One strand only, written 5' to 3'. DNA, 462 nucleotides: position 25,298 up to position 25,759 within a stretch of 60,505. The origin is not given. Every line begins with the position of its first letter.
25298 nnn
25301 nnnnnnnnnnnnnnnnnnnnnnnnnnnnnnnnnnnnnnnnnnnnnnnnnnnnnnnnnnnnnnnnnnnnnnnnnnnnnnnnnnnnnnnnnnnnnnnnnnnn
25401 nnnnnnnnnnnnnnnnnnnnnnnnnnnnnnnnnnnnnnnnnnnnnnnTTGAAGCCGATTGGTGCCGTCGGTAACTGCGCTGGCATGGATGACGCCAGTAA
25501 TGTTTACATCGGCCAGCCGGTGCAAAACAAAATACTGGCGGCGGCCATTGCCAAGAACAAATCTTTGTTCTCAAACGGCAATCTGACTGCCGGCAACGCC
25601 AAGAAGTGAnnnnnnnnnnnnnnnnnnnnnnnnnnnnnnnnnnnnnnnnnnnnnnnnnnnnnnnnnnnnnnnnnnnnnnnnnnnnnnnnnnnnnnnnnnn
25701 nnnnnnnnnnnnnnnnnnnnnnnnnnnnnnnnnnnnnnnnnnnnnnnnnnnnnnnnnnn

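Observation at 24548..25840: Compositionally foreign, self-contained ~1.3 kb cassette inserted just upstream of secE-nusG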

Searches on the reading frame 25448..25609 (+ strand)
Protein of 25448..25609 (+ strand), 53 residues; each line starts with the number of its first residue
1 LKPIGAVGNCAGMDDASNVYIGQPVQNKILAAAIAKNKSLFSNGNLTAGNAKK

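Call 6: search_protein_families(library=pfam, proteins=[window:25448-25609:+], max_evalue=1)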
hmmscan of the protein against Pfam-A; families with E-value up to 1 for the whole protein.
window:25448-25609:+ (53 aa): 0 families

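Call 75: find_homologous_proteins(query=window:25451-25606:+, max_evalue=10)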
Query seq(52 aa) (52 aa): 1 proteins with E <= 10 among 1 candidates.
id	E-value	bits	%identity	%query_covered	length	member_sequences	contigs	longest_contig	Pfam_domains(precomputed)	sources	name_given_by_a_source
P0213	3.7e-17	78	100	79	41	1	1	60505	-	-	-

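Call 85: search_protein_representatives(protein=window:25448-25606:+)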
Query: 53 residues. Proteins with E-value up to 0.001 (for the whole library): 10; up to 1e-10: 1; up to 1e-30: 0. The best 10 are listed.
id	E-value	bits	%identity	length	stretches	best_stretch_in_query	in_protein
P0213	1.3e-17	77.9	100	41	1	13-53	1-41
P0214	1.4e-06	43.7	54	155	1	2-53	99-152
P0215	6.6e-06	41.6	55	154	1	3-53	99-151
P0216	8.8e-06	41.2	39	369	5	12-36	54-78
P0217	1.3e-04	37.6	58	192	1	15-52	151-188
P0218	2.1e-04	36.9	52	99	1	12-53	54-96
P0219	3.7e-04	36.2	58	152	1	11-53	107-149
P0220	3.8e-04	36.1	32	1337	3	8-26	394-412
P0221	9.0e-04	35.0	41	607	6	13-35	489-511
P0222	9.4e-04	34.9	57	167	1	18-52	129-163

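Call 87: search_protein_families(library=pfam, proteins=[P0214, P0215, P0217, P0219, P0222, P0216], max_evalue=0.1)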
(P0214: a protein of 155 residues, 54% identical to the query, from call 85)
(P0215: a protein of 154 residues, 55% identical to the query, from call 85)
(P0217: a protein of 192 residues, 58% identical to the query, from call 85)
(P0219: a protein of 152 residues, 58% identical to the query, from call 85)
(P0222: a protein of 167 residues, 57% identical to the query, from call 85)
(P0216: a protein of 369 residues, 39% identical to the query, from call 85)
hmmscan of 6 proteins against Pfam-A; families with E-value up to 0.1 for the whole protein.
P0214 (155 aa): 0 families

P0215 (154 aa): 0 families

P0217 (192 aa): 0 families

P0219 (152 aa): 1 family
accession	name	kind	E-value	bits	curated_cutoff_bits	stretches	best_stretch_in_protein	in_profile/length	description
PF18083.6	PutA_N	-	0.069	13.6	25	0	14-63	50-101/113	Proline utilization A N-terminal domain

P0222 (167 aa): 1 family
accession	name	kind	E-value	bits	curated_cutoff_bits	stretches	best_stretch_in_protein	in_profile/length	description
PF20506.3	DUF6732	-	0.00085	19.5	27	1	1-35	1-34/72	Family of unknown function (DUF6732)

P0216 (369 aa): 12 families
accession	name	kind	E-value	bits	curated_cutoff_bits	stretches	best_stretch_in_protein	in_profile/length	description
PF01436.27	NHL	-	5.3e-30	102.4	20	5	224-251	1-28/28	NHL repeat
PF01731.26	Arylesterase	-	9.2e-13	48.6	21.3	2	219-251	48-81/86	Arylesterase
PF25021.1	TEN_NHL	-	4.1e-12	46.2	27.1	0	38-71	131-165/357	Teneurin NHL domain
PF06739.17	SBBP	-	1.1e-11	44.9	20.5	2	45-64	11-29/38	Beta-propeller repeat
PF03022.22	MRJP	-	2.8e-08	33.9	19.8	0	118-147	78-107/288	Major royal jelly protein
PF06977.17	SdiA-regulated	-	6.5e-08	32.5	21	0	200-241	197-239/249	SdiA-regulated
PF08450.18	SGL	-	5.3e-07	29.9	26.3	0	59-135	146-212/246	SMP-30/Gluconolactonase/LRE-like region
PF20178.3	ToxA_N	-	0.00034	20.8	27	0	179-203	194-219/249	Dermonecrotic toxin, N-terminal domain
PF25090.1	DUF7805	-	0.0015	18.9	27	0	67-84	68-85/144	Domain of unknown function (DUF7805)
PF07699.19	Ephrin_rec_like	-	0.0074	16.5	23.1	1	320-348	4-33/48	Tyrosine-protein kinase ephrin type A/B receptor-like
PF20067.5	SSL_N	-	0.027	14.8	18.9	0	227-242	23-38/46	Strictosidine synthase-like, N-terminal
PF13730.12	HTH_36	-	0.095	13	25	0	196-216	4-20/55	Helix-turn-helix domain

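Call 107: list_cluster_members(proteins=[P0214, P0215, P0217, P0219, P0222, P0004, P0016, P0027, P0092, P0091])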
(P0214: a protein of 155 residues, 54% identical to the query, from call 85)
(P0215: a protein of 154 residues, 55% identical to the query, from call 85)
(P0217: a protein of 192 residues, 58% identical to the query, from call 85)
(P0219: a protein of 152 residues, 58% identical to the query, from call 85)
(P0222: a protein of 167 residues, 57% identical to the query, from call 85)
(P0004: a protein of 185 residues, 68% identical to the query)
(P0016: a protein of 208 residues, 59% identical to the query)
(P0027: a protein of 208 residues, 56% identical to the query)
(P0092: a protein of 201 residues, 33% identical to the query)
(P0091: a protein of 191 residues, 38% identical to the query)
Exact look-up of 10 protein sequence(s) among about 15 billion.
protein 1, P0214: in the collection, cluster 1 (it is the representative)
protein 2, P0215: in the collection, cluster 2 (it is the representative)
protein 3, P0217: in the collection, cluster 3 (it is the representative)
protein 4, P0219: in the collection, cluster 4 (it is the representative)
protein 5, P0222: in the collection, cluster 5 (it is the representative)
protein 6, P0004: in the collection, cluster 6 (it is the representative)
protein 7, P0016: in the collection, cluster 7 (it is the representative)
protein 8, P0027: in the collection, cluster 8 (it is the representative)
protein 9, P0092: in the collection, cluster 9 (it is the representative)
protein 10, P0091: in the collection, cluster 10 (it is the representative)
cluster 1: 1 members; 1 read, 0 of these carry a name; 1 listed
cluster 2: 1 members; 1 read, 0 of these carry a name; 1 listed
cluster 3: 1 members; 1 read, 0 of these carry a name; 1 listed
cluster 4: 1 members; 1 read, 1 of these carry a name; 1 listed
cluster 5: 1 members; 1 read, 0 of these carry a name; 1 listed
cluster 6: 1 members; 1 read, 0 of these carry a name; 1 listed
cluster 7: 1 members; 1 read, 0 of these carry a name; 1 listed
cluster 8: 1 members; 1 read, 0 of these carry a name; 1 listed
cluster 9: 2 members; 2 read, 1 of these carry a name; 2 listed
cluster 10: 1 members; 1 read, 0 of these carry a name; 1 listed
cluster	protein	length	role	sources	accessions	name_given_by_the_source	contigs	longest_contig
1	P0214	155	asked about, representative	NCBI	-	-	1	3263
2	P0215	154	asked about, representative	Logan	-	-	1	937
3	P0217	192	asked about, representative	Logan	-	-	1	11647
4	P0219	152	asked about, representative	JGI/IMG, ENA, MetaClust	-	\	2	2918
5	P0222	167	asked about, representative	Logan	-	-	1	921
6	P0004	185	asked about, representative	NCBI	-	-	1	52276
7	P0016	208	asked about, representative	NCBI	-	-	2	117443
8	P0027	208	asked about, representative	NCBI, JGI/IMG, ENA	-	-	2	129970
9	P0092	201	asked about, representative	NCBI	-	-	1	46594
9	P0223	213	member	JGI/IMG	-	hypothetical protein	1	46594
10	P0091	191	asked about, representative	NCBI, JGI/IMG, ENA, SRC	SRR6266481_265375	-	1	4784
